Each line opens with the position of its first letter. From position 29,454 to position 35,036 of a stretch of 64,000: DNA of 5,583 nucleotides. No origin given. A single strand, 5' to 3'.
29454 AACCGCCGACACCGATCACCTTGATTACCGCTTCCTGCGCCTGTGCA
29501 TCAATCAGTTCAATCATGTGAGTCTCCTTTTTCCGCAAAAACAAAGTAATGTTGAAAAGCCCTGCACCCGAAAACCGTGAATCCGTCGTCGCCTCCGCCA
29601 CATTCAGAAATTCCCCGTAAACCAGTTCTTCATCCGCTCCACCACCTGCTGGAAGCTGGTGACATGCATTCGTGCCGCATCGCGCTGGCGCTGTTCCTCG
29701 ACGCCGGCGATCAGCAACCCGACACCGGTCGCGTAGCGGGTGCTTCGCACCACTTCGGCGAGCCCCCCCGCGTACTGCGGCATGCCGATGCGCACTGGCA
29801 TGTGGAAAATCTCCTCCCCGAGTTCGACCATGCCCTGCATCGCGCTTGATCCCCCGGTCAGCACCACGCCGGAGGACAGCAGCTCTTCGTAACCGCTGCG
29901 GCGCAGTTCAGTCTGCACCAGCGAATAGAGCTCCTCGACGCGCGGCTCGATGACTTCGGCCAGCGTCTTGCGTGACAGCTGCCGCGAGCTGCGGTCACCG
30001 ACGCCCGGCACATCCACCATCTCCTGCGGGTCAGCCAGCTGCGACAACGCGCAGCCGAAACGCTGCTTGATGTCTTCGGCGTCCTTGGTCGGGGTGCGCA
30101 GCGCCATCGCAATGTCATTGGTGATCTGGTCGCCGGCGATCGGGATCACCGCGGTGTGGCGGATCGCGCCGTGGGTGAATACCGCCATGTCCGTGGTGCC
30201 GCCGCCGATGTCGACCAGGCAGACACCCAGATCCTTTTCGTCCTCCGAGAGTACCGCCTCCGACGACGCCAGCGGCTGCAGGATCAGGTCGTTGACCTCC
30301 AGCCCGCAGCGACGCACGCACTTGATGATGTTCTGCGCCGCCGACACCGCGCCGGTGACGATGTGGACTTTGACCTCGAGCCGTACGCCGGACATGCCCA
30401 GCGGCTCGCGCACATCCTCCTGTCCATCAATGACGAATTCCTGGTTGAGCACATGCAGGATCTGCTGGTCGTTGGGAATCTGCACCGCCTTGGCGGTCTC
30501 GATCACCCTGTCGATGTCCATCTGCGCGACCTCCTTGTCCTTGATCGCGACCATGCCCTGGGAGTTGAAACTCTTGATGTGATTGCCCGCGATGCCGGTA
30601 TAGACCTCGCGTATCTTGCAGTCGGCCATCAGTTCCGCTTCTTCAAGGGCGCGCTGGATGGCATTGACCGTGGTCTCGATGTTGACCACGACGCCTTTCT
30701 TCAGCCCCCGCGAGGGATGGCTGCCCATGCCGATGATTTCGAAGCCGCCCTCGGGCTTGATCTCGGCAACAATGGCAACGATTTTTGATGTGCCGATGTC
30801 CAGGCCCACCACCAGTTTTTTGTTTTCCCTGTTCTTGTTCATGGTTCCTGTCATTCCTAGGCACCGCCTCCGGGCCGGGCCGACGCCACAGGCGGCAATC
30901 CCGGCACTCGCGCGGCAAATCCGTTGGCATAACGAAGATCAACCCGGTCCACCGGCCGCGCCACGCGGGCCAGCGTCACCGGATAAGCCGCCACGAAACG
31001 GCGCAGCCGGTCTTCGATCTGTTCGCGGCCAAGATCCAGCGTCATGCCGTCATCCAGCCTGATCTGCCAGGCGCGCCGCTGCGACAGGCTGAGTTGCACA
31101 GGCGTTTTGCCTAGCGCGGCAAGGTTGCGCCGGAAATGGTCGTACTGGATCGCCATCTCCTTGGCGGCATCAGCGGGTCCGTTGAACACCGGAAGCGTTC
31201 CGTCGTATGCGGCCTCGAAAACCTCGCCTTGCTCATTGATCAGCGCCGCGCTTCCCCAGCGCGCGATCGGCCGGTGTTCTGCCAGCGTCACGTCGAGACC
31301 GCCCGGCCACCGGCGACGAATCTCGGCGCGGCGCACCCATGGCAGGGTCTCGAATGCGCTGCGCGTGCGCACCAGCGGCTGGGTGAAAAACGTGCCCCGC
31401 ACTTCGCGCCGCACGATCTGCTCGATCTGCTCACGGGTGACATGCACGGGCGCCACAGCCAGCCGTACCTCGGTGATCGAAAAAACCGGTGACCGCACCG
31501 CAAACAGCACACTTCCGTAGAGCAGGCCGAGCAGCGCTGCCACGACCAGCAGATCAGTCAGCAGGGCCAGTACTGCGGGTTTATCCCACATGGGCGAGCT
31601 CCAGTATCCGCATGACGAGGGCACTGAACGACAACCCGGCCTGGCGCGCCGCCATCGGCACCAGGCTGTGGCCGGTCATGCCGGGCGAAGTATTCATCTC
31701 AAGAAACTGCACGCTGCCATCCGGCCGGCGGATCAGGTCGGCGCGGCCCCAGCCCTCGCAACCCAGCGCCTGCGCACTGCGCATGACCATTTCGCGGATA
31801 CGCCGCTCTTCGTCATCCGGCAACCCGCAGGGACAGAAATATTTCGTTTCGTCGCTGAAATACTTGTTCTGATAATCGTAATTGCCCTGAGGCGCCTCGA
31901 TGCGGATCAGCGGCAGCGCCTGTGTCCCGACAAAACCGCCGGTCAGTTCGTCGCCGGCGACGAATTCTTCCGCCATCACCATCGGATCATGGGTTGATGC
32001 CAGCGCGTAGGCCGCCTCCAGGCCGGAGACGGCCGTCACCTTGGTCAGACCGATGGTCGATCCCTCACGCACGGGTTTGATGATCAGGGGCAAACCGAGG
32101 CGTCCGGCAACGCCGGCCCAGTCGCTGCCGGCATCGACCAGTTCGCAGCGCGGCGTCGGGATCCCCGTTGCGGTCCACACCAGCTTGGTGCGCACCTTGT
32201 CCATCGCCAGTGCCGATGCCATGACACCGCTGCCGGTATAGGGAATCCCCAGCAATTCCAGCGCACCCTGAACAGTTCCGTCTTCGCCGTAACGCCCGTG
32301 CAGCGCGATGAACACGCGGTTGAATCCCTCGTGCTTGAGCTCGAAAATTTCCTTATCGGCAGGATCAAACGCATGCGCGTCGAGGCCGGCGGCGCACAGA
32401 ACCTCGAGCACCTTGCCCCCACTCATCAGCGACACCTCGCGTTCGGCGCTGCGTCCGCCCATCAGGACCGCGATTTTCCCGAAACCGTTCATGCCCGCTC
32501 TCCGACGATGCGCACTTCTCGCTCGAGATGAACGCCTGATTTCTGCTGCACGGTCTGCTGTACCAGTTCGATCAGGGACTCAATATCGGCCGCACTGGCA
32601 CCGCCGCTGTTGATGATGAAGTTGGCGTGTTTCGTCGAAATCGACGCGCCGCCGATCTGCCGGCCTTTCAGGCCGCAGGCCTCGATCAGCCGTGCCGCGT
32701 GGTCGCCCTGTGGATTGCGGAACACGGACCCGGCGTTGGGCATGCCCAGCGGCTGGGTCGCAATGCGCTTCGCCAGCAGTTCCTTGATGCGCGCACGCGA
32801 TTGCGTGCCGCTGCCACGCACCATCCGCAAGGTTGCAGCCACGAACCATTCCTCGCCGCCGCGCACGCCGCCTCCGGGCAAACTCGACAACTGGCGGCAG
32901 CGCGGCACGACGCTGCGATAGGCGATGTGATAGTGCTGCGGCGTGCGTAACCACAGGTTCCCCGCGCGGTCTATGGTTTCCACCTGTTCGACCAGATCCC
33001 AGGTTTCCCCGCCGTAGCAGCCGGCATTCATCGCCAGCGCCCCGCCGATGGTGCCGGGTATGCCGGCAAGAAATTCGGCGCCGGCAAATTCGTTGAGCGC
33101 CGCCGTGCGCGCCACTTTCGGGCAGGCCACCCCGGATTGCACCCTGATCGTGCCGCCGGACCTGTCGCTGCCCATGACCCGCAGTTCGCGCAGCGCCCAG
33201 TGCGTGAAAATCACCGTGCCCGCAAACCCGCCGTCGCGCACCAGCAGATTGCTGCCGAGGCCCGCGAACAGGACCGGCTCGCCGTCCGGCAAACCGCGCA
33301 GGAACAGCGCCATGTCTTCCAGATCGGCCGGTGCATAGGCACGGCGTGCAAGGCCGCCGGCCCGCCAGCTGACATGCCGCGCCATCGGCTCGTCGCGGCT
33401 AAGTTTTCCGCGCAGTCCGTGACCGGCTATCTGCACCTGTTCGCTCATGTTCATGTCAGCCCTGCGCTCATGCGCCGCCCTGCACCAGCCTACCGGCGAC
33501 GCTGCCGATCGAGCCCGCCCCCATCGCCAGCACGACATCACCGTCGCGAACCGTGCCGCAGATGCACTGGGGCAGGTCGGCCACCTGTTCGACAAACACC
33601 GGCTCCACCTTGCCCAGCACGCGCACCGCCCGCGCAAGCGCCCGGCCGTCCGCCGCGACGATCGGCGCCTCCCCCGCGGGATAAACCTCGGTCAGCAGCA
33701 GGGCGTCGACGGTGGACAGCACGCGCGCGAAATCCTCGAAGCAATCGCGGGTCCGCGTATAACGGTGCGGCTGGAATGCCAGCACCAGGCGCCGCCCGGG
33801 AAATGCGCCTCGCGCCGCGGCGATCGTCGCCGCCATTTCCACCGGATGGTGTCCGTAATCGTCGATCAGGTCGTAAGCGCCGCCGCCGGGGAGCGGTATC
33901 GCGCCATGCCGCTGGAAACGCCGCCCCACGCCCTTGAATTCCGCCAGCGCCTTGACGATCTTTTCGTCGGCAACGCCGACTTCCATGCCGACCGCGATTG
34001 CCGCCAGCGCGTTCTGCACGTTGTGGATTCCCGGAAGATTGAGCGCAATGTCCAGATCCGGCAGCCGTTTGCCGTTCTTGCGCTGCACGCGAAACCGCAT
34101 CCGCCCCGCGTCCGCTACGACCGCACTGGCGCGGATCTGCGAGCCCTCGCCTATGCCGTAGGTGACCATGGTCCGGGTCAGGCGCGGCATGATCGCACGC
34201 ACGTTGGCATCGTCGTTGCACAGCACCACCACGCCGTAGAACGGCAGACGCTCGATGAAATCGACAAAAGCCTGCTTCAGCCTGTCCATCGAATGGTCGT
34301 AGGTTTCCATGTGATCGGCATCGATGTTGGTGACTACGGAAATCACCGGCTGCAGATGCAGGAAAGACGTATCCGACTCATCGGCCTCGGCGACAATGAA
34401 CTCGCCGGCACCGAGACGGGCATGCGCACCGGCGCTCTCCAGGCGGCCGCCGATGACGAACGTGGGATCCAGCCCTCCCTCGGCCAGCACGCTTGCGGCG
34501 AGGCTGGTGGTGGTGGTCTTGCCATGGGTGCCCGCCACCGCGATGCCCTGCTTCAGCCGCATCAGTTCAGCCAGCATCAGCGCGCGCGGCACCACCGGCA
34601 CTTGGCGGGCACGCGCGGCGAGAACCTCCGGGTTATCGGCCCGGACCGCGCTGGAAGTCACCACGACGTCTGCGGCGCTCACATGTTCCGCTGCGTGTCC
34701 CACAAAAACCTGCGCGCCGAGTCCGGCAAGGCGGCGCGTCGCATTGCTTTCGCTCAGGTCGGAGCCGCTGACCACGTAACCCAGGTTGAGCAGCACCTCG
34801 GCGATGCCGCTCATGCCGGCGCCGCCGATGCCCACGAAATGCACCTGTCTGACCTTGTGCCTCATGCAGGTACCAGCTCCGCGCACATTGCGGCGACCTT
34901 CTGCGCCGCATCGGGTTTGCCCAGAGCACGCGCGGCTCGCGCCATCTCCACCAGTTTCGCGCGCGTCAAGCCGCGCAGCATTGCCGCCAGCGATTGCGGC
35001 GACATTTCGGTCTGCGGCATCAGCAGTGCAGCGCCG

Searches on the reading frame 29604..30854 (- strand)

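Call 58: search_protein_families(library=pfam, proteins=[window:29604-30854:-], max_evalue=0.00001)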
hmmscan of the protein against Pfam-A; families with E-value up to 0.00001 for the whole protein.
window:29604-30854:- (416 aa): 5 families
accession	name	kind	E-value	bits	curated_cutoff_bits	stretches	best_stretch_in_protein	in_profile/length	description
PF14450.12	FtsA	-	2.2e-53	180.4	31.8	2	212-379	1-127/127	Cell division protein FtsA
PF02491.25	SHS2_FTSA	-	1.4e-32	112.3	25.4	1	90-167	1-79/79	SHS2 domain inserted in FTSA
PF06723.19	MreB_Mbl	-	4.7e-17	62.3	27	1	207-357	143-304/327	MreB/Mbl protein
PF06277.17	EutA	-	1.9e-07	30.8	27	1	201-272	136-207/475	Ethanolamine utilisation protein EutA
PF11104.14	PilM_2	-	3.2e-06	26.8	27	0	199-264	170-235/340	Type IV pilus assembly protein PilM;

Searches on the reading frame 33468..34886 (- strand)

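Call 58: search_protein_families(library=pfam, proteins=[window:33468-34886:-], max_evalue=0.00001)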
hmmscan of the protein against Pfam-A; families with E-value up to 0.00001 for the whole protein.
window:33468-34886:- (472 aa): 3 families
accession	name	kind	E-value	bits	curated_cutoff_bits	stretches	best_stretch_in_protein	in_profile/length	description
PF01225.30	Mur_ligase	-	4.8e-30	104.2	21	1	15-112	2-94/95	Mur ligase family, catalytic domain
PF08245.18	Mur_ligase_M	-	3.8e-27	96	24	1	117-299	1-199/200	Mur ligase middle domain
PF02875.26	Mur_ligase_C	-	1.3e-18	68.5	28.4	1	322-458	1-127/127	Mur ligase, glutamate ligase domain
